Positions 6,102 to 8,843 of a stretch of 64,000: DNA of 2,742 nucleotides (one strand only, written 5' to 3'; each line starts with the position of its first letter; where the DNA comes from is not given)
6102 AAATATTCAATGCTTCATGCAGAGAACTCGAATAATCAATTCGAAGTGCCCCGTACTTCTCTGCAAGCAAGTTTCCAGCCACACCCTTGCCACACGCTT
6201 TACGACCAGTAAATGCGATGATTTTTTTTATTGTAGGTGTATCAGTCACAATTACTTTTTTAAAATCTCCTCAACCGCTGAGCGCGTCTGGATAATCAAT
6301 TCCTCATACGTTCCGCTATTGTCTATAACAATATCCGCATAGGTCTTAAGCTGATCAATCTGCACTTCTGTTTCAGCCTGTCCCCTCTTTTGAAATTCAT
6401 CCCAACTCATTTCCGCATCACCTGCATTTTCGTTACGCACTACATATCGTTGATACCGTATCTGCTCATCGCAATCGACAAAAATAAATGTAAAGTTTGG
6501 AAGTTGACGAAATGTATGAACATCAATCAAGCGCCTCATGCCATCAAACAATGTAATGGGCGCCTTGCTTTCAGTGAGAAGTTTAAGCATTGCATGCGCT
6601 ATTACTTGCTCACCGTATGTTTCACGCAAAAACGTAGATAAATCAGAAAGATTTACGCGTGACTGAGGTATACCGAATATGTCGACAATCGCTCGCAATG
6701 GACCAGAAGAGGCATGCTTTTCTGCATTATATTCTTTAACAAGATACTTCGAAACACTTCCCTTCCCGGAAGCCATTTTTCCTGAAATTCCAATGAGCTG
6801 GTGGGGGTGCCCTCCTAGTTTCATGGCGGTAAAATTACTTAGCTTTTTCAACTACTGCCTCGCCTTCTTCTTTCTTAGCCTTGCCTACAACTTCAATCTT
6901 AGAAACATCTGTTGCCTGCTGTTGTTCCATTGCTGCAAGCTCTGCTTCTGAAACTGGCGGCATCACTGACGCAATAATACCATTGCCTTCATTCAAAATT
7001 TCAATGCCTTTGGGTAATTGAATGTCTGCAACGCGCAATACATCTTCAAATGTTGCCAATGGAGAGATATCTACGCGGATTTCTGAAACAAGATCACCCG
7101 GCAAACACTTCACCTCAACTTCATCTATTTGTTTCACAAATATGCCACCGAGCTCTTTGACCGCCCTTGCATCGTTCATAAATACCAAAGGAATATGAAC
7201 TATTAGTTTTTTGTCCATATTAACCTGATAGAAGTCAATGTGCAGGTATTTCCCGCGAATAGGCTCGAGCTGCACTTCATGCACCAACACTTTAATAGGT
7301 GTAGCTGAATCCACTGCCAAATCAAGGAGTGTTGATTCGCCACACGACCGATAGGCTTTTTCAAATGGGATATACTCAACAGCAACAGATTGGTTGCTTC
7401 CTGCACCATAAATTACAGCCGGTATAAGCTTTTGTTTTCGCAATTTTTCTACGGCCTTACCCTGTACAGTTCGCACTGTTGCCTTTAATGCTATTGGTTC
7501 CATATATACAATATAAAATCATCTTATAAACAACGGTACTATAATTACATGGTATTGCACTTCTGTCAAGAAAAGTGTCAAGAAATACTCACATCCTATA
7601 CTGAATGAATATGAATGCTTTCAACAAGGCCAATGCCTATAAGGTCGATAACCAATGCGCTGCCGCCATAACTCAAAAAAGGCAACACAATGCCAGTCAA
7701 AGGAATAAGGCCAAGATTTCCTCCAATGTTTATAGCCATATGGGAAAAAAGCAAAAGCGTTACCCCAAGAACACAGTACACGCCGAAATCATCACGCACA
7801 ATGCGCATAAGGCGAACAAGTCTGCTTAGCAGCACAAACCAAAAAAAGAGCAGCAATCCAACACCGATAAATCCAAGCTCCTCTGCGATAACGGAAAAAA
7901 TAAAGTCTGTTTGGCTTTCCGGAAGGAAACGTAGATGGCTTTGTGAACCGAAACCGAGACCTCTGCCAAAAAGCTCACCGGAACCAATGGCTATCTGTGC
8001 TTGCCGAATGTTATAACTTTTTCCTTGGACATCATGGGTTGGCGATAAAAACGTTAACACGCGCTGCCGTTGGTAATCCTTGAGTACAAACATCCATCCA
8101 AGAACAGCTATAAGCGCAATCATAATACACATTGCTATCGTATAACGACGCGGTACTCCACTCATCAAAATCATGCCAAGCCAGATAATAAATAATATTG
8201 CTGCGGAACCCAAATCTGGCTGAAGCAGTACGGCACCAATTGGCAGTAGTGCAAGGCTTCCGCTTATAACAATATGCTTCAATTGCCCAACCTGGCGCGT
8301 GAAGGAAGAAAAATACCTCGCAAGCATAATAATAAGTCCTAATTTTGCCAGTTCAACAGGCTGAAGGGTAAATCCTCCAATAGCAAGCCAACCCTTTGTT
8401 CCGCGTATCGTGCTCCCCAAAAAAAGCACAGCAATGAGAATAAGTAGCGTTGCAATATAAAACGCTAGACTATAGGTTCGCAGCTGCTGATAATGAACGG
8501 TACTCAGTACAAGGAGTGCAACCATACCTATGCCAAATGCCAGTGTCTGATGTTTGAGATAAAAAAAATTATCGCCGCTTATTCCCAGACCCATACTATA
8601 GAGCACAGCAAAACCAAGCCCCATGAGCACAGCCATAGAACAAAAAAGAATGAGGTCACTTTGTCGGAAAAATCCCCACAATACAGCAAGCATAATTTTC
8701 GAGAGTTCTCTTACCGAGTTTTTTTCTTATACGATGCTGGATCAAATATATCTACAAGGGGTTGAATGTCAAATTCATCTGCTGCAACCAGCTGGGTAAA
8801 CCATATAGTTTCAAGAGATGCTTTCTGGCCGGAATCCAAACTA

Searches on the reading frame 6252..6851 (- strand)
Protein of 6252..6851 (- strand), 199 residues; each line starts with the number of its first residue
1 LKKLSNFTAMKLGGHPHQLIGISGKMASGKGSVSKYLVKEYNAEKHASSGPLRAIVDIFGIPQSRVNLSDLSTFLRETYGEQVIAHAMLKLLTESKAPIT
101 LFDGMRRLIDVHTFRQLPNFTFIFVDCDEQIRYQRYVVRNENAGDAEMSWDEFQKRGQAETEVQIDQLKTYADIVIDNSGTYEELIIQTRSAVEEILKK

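Call 86: search_protein_families(library=pfam, proteins=[window:6252-6851:-], max_evalue=0.0001)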
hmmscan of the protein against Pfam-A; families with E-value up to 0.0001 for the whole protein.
window:6252-6851:- (199 aa): 1 family
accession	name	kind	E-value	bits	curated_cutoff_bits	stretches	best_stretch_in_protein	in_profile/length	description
PF13238.12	AAA_18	-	2.5e-06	28.4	29.4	1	20-146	1-118/128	AAA domain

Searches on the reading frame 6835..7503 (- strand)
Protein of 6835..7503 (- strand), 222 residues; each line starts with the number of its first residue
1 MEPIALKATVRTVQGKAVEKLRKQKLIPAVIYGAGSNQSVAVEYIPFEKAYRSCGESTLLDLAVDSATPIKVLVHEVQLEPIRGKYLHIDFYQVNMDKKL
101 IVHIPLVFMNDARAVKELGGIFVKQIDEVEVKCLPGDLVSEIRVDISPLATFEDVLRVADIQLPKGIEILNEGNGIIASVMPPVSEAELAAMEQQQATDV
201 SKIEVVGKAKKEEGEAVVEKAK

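Call 86: search_protein_families(library=pfam, proteins=[window:6835-7503:-], max_evalue=0.0001)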
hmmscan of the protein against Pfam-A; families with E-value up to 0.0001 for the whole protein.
window:6835-7503:- (222 aa): 2 families
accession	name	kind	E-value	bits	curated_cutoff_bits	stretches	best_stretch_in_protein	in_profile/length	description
PF14693.11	Ribosomal_TL5_C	-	7.4e-20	71.5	27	1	100-183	2-83/84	Ribosomal protein TL5, C-terminal domain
PF01386.24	Ribosomal_L25p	-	9e-20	71.4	23.6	1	6-91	1-82/82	Ribosomal L25p family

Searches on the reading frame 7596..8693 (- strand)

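Call 86: search_protein_families(library=pfam, proteins=[window:7596-8693:-], max_evalue=0.0001)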
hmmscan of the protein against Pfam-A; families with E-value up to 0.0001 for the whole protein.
window:7596-8693:- (365 aa): 1 family
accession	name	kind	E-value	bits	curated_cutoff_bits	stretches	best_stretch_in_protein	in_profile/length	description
PF01098.24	FTSW_RODA_SPOVE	-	2.7e-91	306.7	26.4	1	17-363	5-353/356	Cell cycle protein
